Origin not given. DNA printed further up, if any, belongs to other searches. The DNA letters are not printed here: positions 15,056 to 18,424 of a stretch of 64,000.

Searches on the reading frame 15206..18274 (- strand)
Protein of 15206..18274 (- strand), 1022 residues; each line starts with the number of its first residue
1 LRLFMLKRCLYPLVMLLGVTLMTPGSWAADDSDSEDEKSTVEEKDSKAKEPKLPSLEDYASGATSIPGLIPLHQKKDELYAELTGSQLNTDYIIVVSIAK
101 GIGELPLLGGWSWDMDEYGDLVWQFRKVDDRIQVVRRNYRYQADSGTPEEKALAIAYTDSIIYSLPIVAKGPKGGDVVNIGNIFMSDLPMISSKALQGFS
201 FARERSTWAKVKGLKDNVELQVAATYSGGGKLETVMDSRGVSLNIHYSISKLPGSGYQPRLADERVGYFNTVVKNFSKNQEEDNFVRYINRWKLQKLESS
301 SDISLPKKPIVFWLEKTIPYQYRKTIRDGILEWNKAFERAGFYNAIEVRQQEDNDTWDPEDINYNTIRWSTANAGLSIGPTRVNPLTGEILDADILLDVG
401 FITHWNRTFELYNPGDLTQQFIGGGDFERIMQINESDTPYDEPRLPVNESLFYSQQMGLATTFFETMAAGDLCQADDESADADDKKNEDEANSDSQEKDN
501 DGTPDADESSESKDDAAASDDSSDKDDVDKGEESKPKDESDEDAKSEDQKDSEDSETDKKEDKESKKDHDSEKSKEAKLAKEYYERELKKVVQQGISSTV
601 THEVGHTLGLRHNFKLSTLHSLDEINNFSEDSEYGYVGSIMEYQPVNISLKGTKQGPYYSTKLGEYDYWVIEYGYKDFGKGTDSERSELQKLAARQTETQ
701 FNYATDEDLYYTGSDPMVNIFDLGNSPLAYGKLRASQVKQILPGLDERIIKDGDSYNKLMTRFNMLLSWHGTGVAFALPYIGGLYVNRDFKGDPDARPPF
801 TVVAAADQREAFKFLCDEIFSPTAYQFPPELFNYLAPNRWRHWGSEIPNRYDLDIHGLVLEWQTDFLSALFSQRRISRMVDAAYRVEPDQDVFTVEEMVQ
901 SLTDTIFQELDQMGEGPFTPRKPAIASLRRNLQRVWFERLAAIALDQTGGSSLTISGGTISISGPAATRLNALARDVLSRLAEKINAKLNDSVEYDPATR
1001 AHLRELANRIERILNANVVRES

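Call 22: search_protein_families(library=pfam, proteins=[window:15206-18274:-], max_evalue=0.001)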
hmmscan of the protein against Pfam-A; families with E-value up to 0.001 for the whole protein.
window:15206-18274:- (1022 aa): 4 families
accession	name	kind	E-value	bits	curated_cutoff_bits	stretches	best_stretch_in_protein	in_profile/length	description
PF16313.11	DUF4953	-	6.5e-73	246.1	24.2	1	589-911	6-314/316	Met-zincin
PF17148.9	DUF5117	-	6.9e-33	114.5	27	1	117-296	3-188/189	Domain of unknown function (DUF5117)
PF17162.9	DUF5118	-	2.2e-06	27.7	27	1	61-101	10-50/50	Domain of unknown function (DUF5118)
PF05572.19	Peptidase_M43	-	0.00083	19.8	23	0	590-618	62-90/152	Pregnancy-associated plasma protein-A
